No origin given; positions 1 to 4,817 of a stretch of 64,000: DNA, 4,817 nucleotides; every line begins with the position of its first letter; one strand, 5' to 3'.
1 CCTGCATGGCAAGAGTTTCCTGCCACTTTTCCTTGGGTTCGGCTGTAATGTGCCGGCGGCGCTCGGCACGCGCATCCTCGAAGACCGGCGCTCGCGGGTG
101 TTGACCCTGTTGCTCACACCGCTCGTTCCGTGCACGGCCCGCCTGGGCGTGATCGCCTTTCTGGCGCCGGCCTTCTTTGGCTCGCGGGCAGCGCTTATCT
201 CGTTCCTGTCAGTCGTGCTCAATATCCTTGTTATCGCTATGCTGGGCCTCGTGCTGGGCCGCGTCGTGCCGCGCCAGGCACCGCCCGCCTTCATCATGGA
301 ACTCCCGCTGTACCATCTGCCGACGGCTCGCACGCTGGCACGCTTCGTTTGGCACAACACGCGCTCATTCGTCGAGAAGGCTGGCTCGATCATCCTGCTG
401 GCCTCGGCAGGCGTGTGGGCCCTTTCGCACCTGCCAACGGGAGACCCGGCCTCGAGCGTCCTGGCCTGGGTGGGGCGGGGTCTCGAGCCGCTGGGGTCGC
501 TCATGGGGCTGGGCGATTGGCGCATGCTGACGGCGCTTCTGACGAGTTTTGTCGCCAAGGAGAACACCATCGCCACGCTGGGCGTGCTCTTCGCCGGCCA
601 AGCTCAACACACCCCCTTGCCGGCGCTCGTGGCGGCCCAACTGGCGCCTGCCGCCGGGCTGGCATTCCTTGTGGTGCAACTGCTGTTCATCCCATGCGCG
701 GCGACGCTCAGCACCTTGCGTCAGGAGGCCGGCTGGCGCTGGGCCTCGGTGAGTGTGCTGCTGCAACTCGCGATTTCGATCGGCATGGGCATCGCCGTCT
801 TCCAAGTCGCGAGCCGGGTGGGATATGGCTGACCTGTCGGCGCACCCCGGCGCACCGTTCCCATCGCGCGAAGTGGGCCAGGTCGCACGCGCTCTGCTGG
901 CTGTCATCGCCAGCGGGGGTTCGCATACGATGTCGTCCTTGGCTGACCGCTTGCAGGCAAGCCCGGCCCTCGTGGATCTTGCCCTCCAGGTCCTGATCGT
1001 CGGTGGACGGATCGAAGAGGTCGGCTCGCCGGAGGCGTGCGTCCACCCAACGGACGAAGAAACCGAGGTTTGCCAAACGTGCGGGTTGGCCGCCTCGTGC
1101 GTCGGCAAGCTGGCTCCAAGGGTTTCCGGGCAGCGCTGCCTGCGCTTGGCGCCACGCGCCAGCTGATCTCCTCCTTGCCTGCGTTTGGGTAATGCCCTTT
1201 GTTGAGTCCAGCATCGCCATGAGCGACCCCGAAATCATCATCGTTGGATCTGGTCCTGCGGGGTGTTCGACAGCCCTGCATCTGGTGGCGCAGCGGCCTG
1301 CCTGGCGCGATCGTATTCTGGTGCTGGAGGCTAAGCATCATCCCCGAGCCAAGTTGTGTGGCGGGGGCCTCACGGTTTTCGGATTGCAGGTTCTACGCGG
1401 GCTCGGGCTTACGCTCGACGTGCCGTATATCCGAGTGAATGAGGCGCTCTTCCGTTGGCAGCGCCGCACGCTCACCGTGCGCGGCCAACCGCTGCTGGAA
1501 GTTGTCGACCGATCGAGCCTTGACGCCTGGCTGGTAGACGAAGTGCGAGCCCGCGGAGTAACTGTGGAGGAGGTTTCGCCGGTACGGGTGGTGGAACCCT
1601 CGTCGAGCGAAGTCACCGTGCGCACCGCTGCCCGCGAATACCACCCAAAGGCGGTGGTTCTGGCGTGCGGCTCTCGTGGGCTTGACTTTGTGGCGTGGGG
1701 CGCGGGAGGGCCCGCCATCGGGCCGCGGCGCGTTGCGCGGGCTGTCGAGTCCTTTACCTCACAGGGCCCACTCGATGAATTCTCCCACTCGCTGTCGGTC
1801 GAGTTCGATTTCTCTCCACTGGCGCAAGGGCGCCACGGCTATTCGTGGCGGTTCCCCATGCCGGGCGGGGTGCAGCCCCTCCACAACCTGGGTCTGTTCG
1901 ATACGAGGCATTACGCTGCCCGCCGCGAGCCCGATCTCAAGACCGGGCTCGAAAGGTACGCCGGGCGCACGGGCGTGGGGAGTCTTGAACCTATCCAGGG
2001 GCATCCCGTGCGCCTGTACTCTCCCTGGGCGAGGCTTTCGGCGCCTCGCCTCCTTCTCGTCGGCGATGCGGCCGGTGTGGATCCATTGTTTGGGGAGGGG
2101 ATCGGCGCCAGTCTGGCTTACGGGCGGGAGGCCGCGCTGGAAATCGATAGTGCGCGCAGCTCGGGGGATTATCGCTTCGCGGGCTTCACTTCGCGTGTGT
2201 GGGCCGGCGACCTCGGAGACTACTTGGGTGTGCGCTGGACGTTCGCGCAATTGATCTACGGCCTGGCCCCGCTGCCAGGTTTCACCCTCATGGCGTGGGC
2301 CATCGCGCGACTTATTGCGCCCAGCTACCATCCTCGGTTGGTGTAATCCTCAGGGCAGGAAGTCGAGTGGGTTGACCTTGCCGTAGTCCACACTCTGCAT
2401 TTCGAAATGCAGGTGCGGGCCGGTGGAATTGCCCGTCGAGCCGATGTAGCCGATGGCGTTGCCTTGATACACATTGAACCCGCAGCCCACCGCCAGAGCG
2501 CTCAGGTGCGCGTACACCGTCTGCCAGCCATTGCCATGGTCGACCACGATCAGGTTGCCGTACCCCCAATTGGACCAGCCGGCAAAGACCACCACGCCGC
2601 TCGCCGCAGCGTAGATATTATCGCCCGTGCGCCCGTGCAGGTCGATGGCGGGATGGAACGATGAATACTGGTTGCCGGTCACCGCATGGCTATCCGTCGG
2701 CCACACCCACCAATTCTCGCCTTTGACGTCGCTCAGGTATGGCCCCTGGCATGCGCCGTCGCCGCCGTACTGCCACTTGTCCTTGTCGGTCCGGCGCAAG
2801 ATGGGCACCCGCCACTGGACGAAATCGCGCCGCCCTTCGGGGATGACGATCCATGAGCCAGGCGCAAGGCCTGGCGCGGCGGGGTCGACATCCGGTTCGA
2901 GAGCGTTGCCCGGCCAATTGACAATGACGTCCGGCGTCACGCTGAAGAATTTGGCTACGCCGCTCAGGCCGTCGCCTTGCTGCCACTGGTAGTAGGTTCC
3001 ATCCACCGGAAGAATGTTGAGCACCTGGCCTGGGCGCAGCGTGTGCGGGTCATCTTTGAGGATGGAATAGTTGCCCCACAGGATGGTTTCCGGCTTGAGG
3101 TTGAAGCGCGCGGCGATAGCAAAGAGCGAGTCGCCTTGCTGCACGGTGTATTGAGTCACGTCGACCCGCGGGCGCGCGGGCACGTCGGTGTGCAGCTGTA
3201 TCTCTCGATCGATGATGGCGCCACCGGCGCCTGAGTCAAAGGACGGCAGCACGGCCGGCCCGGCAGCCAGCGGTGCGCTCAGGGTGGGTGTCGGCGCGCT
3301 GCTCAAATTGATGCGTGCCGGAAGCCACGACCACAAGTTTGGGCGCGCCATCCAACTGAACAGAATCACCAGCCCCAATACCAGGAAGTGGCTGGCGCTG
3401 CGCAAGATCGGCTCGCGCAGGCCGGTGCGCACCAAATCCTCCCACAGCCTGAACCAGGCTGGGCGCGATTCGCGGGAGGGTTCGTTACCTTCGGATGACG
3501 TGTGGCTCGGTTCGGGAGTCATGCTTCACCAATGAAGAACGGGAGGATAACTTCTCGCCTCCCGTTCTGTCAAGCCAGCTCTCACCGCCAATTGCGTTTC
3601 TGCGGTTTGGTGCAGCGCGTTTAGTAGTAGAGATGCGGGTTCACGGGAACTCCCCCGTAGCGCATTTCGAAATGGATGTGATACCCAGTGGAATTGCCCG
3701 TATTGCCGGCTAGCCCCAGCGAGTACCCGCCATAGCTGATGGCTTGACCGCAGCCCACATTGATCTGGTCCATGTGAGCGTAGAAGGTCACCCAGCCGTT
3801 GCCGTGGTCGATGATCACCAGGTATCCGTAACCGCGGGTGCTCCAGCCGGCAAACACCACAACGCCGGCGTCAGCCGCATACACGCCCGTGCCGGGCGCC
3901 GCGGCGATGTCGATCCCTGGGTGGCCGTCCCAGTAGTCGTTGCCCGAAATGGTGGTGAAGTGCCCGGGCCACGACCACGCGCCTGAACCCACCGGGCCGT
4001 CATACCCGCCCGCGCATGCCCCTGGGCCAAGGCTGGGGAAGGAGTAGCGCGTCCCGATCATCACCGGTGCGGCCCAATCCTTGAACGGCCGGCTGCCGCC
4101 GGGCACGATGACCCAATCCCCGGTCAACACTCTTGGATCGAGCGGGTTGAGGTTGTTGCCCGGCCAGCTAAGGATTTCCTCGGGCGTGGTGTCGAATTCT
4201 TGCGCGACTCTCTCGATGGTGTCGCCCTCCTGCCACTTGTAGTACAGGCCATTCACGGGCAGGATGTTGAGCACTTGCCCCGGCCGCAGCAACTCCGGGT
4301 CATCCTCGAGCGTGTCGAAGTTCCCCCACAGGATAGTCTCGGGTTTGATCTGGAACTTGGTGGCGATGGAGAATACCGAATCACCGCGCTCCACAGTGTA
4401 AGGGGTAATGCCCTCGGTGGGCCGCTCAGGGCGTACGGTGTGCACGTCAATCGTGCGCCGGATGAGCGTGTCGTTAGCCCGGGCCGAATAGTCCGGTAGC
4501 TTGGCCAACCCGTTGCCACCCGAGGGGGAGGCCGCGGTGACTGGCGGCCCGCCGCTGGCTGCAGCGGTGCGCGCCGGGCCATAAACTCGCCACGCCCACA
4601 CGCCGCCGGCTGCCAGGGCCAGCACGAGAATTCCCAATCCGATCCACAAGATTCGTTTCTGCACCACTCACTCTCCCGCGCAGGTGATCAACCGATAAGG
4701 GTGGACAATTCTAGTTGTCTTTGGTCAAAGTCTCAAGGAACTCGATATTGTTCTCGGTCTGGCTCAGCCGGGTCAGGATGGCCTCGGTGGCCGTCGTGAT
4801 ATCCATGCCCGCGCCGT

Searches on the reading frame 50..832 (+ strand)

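Call 28: search_protein_families(library=pfam, proteins=[window:50-832:+], max_evalue=0.00001)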
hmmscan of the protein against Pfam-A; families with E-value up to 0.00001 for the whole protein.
window:50-832:+ (260 aa): 2 families
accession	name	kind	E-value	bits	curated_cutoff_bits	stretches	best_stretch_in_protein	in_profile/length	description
PF07670.19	Gate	-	6.2e-15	56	29.6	1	110-229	3-103/104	Nucleoside recognition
PF07664.17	FeoB_C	-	2.7e-11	43.4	26.6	1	52-102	2-53/54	Ferrous iron transport protein B C terminus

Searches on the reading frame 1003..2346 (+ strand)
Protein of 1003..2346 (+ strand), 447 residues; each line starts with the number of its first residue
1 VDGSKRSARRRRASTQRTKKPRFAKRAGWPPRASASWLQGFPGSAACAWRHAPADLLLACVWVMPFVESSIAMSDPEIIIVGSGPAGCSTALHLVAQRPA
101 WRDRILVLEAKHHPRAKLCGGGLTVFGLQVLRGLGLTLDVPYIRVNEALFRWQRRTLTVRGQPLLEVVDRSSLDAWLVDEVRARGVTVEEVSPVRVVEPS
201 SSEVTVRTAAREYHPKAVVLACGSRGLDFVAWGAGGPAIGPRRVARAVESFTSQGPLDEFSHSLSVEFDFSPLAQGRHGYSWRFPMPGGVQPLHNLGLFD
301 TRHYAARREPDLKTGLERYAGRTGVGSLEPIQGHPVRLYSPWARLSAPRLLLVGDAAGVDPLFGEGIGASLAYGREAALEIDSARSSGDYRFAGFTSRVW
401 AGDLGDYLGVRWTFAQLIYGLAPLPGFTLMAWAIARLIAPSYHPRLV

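Call 28: search_protein_families(library=pfam, proteins=[window:1003-2346:+], max_evalue=0.00001)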
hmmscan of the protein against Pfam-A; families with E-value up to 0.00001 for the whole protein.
window:1003-2346:+ (447 aa): 1 family
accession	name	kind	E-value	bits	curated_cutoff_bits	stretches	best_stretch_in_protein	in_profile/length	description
PF01266.30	DAO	-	3.1e-09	37.3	27.9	0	78-114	2-34/353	FAD dependent oxidoreductase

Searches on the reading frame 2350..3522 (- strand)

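Call 28: search_protein_families(library=pfam, proteins=[window:2350-3522:-], max_evalue=0.00001)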
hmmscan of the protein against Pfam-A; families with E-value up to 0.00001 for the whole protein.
window:2350-3522:- (390 aa): 2 families
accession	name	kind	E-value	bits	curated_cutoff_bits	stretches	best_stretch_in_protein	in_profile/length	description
PF01551.29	Peptidase_M23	-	5e-31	107.2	28.7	1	289-384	2-95/96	Peptidase family M23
PF01476.26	LysM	-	5.4e-10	39.5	20.9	1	125-170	1-42/43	LysM domain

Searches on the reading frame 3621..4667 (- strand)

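Call 28: search_protein_families(library=pfam, proteins=[window:3621-4667:-], max_evalue=0.00001)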
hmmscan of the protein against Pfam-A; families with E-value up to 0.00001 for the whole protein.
window:3621-4667:- (348 aa): 3 families
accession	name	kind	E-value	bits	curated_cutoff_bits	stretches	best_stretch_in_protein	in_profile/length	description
PF01551.29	Peptidase_M23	-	3.2e-30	104.6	28.7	1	248-344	2-96/96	Peptidase family M23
PF01476.26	LysM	-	4.3e-13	49.4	20.9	1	90-135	1-42/43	LysM domain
PF23473.1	LysM3_LYK4_5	-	9.4e-07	29.3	29.3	0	90-116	5-31/48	LYK4/5 LysM3 domain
